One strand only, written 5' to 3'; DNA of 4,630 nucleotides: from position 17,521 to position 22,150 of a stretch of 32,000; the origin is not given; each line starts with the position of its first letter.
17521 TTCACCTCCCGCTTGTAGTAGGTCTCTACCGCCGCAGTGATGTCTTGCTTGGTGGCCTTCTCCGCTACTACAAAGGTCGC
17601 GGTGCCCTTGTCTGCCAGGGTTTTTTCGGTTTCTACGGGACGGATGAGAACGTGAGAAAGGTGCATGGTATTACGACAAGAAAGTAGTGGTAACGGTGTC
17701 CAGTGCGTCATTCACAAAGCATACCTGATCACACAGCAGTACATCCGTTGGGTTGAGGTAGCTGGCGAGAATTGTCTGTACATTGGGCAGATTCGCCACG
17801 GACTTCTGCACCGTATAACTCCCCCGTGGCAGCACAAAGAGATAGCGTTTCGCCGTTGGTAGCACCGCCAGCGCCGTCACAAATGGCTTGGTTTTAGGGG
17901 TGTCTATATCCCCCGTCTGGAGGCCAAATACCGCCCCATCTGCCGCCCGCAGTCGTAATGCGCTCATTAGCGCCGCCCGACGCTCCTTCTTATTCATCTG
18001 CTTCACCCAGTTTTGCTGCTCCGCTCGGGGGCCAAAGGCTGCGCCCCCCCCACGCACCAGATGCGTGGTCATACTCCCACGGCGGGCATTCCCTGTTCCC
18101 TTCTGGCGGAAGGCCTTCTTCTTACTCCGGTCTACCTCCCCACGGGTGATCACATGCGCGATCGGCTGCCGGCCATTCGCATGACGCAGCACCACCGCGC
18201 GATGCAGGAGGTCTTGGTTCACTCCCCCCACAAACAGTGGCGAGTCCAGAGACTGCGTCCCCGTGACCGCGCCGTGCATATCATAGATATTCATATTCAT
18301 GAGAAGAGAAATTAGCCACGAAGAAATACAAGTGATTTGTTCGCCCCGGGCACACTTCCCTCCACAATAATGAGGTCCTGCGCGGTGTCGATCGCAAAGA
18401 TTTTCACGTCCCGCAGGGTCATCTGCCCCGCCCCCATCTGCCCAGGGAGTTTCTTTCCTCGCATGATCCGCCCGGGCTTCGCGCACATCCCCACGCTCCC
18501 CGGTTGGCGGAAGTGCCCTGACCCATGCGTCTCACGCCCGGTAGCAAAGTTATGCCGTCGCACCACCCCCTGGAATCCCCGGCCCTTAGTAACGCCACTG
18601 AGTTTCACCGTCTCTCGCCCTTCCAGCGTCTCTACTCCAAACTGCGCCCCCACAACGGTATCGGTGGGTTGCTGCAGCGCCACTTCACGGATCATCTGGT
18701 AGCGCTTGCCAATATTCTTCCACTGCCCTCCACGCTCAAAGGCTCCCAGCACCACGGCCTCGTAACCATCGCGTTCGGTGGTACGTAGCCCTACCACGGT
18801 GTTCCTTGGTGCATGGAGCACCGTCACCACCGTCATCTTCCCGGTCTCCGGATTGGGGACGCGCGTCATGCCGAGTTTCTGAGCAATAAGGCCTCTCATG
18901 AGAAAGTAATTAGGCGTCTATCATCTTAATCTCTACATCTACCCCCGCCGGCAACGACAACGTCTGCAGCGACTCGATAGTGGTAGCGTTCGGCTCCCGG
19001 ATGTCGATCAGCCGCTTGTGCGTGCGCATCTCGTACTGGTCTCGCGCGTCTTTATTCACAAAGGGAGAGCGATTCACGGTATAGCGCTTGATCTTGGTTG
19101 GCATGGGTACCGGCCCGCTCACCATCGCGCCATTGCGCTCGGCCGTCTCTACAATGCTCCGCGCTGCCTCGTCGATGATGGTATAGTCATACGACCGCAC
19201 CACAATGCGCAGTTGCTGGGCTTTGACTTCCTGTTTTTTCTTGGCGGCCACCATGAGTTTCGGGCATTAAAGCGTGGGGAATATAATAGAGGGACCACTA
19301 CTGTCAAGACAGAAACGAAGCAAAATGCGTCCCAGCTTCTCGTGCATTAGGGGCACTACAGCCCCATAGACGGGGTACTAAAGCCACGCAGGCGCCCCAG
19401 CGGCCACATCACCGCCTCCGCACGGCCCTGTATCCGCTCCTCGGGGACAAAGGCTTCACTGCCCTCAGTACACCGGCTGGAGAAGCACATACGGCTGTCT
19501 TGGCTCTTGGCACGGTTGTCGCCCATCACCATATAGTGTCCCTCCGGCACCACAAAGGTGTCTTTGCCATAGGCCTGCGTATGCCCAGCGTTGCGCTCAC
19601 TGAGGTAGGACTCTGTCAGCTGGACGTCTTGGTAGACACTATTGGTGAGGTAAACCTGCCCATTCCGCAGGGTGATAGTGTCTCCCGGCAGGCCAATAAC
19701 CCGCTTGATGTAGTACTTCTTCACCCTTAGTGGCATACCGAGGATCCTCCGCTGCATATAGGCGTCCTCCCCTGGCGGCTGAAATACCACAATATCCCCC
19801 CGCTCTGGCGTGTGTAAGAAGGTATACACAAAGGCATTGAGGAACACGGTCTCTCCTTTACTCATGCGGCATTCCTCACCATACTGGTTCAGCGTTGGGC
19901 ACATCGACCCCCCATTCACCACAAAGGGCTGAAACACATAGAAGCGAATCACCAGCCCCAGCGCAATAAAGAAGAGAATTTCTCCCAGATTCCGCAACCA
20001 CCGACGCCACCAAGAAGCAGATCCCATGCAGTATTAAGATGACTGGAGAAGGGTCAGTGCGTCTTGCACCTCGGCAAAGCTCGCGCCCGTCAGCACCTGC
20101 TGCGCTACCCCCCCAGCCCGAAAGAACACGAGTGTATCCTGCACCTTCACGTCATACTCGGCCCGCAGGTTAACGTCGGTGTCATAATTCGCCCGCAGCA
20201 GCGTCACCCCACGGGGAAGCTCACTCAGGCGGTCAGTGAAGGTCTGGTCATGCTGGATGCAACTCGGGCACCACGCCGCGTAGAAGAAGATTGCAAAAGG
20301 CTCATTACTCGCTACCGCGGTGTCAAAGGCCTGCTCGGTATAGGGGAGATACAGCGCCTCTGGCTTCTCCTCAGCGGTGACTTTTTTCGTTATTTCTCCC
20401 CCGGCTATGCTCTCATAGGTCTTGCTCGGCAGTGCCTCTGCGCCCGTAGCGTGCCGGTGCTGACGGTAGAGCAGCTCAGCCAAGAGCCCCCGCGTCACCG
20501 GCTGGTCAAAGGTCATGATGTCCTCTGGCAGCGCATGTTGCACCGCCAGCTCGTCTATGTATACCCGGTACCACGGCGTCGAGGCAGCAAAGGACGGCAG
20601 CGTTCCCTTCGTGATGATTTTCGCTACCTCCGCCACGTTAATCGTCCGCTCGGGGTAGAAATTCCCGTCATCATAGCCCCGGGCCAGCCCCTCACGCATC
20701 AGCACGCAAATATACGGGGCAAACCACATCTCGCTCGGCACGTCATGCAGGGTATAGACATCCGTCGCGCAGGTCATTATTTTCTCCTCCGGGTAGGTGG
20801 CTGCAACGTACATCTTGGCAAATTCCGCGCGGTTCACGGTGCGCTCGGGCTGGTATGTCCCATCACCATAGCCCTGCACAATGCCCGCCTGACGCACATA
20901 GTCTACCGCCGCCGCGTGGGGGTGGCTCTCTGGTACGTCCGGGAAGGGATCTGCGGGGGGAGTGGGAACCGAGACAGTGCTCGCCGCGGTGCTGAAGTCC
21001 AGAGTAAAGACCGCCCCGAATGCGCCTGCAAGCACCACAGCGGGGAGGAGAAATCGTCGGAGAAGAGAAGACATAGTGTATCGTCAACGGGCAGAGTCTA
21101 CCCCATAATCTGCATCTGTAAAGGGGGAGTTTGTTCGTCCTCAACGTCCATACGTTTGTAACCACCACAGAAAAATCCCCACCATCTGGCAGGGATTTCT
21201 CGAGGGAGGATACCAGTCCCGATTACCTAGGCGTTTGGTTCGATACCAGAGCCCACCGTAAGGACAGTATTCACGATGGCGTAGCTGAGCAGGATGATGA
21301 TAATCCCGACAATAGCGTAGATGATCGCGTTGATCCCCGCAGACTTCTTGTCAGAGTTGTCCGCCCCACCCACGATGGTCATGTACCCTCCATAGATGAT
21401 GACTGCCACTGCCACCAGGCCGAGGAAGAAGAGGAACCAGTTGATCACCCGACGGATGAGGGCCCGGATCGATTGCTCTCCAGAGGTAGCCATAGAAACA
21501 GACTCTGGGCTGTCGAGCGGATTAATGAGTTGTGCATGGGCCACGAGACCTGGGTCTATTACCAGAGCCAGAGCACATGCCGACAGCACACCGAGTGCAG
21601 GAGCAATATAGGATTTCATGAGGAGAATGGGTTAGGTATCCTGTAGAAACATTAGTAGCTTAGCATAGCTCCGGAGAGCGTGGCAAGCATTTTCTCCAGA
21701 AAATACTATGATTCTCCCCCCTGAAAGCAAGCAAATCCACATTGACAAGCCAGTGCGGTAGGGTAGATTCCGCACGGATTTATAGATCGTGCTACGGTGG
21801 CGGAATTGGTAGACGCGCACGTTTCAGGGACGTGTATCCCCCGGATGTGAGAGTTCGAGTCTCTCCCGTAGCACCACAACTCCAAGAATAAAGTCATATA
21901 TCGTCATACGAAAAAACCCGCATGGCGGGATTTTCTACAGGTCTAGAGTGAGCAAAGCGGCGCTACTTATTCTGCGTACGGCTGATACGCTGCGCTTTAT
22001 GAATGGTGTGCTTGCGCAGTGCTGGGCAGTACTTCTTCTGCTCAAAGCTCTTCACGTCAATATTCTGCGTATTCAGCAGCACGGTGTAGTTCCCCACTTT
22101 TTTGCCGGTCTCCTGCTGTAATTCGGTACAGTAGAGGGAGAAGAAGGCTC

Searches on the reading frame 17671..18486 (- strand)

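Call 62: search_protein_families(library=pfam, proteins=[window:17671-18486:-])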
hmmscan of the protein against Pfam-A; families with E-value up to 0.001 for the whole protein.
window:17671-18486:- (271 aa): 1 family
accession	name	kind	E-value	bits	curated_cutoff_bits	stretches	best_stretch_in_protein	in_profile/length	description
PF00573.27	Ribosomal_L4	-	4.6e-44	150.8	25.8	1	80-266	3-188/190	Ribosomal protein L4/L1 family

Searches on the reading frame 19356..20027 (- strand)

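Call 62: search_protein_families(library=pfam, proteins=[window:19356-20027:-])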
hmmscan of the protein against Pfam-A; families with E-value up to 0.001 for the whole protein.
window:19356-20027:- (223 aa): 1 family
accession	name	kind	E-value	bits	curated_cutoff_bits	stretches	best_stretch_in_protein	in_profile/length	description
PF10502.14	Peptidase_S26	-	3.6e-40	138.1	22.9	1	16-208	7-168/168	Signal peptidase, peptidase S26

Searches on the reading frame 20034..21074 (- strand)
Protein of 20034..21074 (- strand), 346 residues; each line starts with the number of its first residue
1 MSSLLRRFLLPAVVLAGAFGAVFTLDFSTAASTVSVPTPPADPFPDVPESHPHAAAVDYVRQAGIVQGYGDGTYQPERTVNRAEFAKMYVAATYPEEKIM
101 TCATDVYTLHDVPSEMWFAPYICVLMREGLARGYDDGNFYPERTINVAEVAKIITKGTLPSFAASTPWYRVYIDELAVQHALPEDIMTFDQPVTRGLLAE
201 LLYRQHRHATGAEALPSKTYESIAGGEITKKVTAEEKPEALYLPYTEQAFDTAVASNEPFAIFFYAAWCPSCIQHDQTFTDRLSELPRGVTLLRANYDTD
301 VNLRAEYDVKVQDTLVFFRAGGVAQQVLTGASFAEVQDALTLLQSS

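Call 62: search_protein_families(library=pfam, proteins=[window:20034-21074:-])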
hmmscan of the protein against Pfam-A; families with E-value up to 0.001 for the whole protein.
window:20034-21074:- (346 aa): 2 families
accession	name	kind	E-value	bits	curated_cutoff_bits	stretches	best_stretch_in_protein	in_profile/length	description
PF00395.25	SLH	-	1.5e-22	79.7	20.8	2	43-86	1-44/44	S-layer homology domain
PF00085.26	Thioredoxin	-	2.6e-10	40.7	23.5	1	245-331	5-91/103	Thioredoxin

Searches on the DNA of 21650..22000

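Call 92: search_rna_families(source=window, start=21650, end=22000, threshold=evalue, max_evalue=1)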
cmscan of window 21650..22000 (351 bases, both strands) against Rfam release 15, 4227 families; matches with E-value up to 1: 1.
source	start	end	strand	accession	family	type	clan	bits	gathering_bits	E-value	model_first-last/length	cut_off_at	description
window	21791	21873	+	RF00005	tRNA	Gene; tRNA;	CL00001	50.6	29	3.9e-10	1-71/71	no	tRNA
